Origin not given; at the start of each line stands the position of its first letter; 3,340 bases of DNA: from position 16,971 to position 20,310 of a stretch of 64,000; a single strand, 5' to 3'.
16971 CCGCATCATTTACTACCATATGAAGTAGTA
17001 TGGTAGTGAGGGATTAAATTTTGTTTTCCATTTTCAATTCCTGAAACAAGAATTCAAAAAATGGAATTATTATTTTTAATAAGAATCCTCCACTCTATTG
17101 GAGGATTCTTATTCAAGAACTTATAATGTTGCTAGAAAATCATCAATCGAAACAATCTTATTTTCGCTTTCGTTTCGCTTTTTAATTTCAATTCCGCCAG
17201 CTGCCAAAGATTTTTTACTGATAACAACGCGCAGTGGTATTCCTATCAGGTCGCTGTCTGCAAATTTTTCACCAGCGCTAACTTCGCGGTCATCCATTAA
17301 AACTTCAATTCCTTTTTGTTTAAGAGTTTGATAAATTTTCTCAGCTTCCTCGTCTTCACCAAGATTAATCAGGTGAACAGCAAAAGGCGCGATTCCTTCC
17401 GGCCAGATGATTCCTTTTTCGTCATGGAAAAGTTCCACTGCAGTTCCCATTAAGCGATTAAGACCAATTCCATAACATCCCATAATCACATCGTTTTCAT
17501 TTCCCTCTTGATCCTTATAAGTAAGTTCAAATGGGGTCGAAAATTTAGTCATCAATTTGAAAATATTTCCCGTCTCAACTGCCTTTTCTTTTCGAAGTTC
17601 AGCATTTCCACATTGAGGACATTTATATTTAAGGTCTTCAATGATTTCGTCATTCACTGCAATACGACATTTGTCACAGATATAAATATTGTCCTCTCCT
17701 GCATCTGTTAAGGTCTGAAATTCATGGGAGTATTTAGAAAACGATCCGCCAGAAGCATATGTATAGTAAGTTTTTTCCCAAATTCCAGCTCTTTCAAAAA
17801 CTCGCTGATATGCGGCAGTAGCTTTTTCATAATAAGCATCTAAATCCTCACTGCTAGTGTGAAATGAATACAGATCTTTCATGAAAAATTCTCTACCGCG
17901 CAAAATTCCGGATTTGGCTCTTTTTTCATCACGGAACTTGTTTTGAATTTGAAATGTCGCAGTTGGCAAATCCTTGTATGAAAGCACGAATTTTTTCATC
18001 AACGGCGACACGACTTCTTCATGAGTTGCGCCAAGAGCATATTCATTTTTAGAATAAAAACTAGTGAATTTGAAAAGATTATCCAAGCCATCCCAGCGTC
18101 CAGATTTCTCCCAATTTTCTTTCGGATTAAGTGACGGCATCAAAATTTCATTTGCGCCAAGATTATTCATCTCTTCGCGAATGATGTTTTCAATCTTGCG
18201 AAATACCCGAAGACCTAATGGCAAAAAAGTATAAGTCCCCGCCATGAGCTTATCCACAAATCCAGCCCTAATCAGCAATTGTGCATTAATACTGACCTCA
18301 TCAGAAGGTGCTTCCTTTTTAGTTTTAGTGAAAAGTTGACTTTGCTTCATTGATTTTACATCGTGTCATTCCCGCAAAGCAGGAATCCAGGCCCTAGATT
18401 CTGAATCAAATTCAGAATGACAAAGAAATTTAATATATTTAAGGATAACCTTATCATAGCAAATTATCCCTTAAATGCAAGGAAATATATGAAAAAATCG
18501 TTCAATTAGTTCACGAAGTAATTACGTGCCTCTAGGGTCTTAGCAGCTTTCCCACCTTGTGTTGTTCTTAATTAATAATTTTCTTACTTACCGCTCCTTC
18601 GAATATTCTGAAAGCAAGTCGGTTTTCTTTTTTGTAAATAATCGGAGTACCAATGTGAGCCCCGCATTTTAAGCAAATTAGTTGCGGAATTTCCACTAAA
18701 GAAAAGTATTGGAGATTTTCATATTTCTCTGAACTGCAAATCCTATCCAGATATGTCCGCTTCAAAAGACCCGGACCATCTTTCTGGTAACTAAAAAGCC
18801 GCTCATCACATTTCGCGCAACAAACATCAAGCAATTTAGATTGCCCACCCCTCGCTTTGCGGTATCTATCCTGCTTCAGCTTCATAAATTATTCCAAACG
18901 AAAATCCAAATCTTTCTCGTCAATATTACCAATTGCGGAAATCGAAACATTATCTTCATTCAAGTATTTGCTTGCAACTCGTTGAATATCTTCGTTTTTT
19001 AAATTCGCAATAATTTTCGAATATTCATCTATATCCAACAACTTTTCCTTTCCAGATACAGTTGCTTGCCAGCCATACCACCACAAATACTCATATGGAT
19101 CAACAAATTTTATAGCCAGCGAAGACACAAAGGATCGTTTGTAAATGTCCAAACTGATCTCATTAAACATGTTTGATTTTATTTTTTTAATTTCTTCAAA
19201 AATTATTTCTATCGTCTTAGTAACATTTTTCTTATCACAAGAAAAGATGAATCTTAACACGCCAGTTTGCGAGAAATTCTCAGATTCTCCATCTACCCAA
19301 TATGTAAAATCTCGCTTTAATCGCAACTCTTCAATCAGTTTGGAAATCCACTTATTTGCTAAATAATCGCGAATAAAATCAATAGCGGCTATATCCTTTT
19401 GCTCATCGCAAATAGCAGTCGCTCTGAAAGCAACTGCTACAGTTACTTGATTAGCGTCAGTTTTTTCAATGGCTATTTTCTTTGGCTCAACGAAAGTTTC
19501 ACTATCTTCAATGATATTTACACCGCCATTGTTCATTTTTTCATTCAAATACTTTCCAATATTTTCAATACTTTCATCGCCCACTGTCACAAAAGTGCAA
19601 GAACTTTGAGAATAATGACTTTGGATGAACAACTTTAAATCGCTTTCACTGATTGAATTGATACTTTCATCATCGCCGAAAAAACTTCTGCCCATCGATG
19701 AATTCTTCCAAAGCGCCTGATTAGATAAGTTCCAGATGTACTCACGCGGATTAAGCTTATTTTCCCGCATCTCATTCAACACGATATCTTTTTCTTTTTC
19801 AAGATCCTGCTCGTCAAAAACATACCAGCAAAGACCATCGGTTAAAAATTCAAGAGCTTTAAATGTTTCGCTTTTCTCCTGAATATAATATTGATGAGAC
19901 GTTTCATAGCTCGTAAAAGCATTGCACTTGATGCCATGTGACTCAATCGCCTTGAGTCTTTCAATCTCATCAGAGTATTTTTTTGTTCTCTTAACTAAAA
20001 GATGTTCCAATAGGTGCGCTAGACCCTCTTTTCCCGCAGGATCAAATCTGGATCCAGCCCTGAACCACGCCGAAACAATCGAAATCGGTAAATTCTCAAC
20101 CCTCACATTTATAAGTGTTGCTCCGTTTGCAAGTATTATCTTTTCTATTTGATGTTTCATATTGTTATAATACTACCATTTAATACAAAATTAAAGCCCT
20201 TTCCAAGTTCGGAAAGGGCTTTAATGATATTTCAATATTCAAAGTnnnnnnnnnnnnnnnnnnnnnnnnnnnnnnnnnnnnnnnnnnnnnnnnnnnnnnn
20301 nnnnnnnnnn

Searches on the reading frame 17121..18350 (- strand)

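Call 75: search_protein_families(library=pfam, proteins=[window:17121-18350:-], max_evalue=0.00001)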
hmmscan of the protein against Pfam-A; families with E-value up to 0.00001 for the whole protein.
window:17121-18350:- (409 aa): 2 families
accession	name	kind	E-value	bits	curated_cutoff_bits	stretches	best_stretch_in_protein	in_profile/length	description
PF00587.30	tRNA-synt_2b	-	3.5e-29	102.6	29.3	1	101-306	8-177/179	tRNA synthetase class II core domain (G, H, P, S and T)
PF03129.25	HGTP_anticodon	-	9.1e-18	64.6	21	1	325-408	2-90/94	Anticodon binding domain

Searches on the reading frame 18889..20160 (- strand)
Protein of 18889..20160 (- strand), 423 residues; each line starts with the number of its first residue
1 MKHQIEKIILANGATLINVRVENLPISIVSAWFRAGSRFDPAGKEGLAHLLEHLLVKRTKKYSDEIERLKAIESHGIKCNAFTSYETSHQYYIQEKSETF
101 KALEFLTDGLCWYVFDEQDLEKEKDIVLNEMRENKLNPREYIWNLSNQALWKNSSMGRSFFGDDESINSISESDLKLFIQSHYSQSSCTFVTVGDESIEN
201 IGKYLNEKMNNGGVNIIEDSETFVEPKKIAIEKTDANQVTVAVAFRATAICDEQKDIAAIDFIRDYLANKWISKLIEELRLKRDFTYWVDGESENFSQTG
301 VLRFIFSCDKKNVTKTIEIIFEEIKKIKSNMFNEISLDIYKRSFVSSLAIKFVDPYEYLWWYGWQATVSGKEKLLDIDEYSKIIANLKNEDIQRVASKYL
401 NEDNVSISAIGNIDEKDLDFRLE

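Call 75: search_protein_families(library=pfam, proteins=[window:18889-20160:-], max_evalue=0.00001)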
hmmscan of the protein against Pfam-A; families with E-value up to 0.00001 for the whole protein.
window:18889-20160:- (423 aa): 2 families
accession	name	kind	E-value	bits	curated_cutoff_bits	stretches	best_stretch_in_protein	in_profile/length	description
PF00675.25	Peptidase_M16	-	7.4e-24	84.8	22.3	1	25-163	11-148/149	Insulinase (Peptidase family M16)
PF05193.26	Peptidase_M16_C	-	1.2e-21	77.8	23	1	170-342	2-179/181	Peptidase M16 inactive domain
